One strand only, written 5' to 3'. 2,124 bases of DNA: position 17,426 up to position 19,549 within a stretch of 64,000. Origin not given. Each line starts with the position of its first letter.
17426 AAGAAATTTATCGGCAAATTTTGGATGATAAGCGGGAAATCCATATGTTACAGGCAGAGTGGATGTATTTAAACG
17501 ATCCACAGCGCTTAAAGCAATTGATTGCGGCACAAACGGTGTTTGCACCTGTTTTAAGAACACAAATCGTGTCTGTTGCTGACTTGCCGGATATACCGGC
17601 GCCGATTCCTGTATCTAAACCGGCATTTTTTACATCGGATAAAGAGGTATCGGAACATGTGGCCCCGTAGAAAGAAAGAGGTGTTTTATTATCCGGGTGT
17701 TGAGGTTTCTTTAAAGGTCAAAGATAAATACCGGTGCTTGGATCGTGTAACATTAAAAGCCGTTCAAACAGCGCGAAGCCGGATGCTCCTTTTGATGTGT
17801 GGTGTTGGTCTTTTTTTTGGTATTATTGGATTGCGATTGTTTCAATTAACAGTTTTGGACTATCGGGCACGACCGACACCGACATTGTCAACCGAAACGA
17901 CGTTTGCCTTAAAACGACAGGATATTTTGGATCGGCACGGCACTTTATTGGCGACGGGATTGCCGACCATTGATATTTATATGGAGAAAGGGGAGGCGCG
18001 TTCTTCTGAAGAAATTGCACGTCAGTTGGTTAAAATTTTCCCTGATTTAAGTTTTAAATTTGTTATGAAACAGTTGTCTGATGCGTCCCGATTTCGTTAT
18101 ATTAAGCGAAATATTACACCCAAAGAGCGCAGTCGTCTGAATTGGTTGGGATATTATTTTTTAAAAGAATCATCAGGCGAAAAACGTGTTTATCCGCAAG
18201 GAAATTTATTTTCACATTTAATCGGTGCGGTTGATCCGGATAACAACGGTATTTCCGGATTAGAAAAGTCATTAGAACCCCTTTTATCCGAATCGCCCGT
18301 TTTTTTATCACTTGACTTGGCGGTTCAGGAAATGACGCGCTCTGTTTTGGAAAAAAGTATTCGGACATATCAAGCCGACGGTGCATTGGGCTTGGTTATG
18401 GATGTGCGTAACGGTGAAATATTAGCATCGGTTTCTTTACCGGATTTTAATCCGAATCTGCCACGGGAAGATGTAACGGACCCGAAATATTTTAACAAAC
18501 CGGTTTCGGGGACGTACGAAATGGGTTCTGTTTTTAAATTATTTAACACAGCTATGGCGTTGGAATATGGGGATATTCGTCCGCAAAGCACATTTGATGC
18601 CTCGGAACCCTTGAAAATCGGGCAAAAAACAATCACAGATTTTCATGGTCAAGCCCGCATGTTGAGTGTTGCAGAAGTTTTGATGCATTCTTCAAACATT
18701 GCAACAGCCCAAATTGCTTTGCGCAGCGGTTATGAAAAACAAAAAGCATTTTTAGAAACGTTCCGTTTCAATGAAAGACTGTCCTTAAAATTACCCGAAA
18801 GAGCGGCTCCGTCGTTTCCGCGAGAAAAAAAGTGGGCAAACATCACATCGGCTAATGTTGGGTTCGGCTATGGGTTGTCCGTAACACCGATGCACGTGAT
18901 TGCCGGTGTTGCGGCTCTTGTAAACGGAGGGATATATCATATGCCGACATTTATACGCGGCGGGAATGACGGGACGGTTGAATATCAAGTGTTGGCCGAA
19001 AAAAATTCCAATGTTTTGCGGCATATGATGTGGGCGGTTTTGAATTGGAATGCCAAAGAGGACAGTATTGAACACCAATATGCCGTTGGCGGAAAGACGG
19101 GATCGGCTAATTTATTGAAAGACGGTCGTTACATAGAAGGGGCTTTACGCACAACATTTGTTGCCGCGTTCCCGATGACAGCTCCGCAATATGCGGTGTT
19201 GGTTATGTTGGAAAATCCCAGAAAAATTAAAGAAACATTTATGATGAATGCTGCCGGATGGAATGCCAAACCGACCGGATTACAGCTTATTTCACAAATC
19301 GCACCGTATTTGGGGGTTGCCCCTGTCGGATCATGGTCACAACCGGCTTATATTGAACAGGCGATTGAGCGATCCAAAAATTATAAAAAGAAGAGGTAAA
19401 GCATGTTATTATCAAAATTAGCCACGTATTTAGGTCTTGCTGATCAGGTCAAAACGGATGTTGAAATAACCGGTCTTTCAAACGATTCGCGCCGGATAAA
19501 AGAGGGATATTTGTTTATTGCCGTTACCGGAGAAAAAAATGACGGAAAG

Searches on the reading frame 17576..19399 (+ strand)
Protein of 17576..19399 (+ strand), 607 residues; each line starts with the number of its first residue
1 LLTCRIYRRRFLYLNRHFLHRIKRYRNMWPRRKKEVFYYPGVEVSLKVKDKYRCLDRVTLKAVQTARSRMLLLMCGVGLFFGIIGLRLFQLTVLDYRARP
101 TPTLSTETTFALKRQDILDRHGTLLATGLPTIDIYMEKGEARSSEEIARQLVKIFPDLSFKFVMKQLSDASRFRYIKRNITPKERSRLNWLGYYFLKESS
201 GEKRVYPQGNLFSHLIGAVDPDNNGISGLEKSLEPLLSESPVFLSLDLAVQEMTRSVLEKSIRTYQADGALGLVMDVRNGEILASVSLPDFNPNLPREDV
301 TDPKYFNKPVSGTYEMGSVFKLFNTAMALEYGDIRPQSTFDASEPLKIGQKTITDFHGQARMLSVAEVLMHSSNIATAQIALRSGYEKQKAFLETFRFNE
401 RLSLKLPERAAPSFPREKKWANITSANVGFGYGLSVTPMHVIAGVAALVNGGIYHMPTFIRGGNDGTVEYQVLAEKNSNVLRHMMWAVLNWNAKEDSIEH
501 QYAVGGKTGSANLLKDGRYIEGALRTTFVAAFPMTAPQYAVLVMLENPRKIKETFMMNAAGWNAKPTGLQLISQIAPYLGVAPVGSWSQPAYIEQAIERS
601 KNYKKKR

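Call 14: search_protein_families(library=ncbifam, proteins=[window:17576-19399:+], max_evalue=0.00001)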
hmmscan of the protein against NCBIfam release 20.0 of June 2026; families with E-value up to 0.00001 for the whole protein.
window:17576-19399:+ (607 aa): 13 families
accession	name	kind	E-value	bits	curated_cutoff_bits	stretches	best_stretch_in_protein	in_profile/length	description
TIGR02214.1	spoVD_pbp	equivalog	3.5e-58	197.4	688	2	242-586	213-565/636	stage V sporulation protein D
NF053573.1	PBP2_PenA_Neis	exception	4.4e-51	174.1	1105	2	242-550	235-540/572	peptidoglycan D,D-transpeptidase PBP2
TIGR03423.1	pbp2_mrdA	equivalog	2.1e-46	158.7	455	2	242-549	229-573/593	penicillin-binding protein 2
NF011685.0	PRK15105.1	subfamily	1.4e-35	123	737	2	243-551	233-538/588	peptidoglycan glycosyltransferase FtsI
NF038271.1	strep_PBP2X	exception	3e-23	81.9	1050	1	256-465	269-485/750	penicillin-binding protein PBP2X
NF051842.1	PBP4_5_Efaec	equivalog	1.3e-18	66.7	700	1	269-551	355-651/668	penicillin-binding protein PBP4(5)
TIGR02074.1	PBP_1a_fam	subfamily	1.4e-14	53.8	508.75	1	242-517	226-489/535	PBP1A family penicillin-binding protein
NF008061.0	PRK10795.1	equivalog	3e-12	45.9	962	1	241-476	250-503/634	peptidoglycan DD-transpeptidase MrdA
NF000237.1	MECA_PBP2A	equivalog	1.6e-09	36.6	750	1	349-514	439-604/668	PBP2a family beta-lactam-resistant peptidoglycan transpeptidase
NF051885.1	tranpepglycosPbpC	equivalog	1.2e-08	34.1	900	1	242-520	294-553/632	multimodular transpeptidase-transglycosylase PbpC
NF000407.1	MECC_PBP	exception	2.7e-08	32.5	1500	1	263-514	335-601/665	PBP2a family beta-lactam-resistant peptidoglycan transpeptidase MecC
NF033378.1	MECD_PBP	exception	7.2e-07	27.9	1450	1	264-514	342-612/678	PBP2a family beta-lactam-resistant peptidoglycan transpeptidase MecD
NF000409.1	MECA_pure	exception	3.6e-06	25.8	1490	0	365-515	455-606/668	PBP2a family beta-lactam-resistant peptidoglycan transpeptidase MecA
